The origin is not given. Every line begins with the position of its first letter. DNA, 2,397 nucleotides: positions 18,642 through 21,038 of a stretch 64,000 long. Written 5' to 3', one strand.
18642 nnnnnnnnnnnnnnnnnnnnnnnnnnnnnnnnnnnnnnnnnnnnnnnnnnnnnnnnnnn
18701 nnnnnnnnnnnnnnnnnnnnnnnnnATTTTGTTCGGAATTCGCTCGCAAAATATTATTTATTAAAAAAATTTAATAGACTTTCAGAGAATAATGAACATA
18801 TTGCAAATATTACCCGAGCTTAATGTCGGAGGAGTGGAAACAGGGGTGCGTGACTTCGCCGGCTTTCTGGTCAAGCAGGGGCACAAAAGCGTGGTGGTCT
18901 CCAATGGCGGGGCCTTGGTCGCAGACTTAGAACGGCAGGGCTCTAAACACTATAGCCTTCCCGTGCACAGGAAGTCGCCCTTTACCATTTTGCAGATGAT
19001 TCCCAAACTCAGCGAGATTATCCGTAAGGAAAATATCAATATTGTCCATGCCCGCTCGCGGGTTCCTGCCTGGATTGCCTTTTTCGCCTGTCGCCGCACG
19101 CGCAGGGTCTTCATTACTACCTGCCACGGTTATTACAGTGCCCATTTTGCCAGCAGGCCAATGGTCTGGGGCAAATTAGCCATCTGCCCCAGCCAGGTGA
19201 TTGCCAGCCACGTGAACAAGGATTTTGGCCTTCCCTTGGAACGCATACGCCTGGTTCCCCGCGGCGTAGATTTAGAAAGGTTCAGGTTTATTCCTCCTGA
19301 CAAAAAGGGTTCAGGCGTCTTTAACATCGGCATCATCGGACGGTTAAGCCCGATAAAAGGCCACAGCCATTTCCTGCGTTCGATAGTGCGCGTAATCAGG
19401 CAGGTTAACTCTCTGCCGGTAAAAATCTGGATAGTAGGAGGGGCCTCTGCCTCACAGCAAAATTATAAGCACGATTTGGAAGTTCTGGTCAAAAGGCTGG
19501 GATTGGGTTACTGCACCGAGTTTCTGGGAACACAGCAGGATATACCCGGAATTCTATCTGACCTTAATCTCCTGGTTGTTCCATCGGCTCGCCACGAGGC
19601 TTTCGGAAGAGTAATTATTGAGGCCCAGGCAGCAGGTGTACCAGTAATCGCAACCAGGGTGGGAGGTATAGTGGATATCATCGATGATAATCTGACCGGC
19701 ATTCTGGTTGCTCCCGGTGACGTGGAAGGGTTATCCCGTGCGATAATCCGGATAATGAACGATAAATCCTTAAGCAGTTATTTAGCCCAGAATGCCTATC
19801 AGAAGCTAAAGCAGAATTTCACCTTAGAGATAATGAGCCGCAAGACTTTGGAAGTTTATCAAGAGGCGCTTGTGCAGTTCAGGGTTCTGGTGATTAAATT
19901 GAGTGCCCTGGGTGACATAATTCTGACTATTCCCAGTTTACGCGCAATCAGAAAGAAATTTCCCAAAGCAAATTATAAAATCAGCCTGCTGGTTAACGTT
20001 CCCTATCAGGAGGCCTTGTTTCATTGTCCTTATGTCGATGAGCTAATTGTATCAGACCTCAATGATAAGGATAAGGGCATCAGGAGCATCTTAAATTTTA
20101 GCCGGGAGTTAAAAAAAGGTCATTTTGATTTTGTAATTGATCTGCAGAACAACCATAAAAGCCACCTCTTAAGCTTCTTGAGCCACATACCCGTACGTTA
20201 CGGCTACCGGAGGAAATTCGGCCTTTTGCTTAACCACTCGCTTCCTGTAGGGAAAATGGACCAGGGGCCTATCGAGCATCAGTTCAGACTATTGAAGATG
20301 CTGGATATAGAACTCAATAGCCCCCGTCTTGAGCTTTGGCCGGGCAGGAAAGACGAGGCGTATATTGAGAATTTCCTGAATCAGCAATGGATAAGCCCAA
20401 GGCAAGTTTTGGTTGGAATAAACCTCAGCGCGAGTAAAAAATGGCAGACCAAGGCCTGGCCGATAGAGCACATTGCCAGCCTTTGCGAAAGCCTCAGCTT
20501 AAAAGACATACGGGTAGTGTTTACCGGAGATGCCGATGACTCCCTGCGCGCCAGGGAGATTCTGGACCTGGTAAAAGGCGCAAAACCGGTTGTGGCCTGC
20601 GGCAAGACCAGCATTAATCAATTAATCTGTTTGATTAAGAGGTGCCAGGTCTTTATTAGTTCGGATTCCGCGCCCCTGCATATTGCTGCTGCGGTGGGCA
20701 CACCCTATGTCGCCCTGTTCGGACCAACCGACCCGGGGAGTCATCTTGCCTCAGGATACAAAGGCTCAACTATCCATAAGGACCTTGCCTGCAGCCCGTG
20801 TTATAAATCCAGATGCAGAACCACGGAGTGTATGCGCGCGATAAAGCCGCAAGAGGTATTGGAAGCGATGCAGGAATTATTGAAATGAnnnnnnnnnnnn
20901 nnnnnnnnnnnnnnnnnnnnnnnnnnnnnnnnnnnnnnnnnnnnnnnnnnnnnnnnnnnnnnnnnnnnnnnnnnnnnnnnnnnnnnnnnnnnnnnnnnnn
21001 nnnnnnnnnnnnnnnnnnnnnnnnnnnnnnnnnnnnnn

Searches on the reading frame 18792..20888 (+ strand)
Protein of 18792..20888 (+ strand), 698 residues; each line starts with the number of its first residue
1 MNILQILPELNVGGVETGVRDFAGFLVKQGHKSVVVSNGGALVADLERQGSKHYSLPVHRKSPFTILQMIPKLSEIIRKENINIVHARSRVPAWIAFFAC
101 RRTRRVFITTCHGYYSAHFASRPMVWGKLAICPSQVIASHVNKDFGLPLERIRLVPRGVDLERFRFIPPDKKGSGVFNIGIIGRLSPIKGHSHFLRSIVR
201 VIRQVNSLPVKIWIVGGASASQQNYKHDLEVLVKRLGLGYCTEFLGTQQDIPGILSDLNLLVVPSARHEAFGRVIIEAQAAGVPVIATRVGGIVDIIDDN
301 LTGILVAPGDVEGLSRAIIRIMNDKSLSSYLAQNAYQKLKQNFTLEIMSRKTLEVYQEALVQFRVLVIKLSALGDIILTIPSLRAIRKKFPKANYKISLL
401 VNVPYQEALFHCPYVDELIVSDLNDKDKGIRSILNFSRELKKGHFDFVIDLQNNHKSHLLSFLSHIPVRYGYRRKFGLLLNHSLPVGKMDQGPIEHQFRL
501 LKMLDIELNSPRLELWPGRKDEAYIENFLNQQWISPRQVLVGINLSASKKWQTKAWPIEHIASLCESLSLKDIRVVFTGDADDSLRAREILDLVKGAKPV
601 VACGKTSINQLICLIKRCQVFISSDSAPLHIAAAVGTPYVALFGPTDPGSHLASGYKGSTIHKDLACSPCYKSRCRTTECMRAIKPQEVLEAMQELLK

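Call 91: search_protein_families(library=pfam, proteins=[window:18792-20888:+], max_evalue=0.000001)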
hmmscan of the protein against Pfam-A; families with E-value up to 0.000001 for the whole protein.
window:18792-20888:+ (698 aa): 7 families
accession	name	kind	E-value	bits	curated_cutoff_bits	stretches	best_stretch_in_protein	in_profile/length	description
PF01075.23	Glyco_transf_9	-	1.9e-39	135.9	22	1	434-677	2-243/247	Glycosyltransferase family 9 (heptosyltransferase)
PF13692.12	Glyco_trans_1_4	-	3e-33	115.5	27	1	178-324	3-142/142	Glycosyl transferases group 1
PF00534.26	Glycos_transf_1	-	1.8e-32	112.7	26.4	1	179-337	18-171/172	Glycosyl transferases group 1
PF13439.12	Glyco_transf_4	-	2.9e-26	92.9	28.5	1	12-163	1-170/170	Glycosyltransferase Family 4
PF20706.3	GT4-conflict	-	1.6e-11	44.3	26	1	172-343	193-376/385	Family 4 Glycosyltransferase in conflict systems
PF13579.12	Glyco_trans_4_4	-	2.8e-10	41.2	29.7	1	13-157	1-157/158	Glycosyl transferase 4-like domain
PF13477.12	Glyco_trans_4_2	-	2.5e-08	34.6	23.4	1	22-114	16-109/139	Glycosyl transferase 4-like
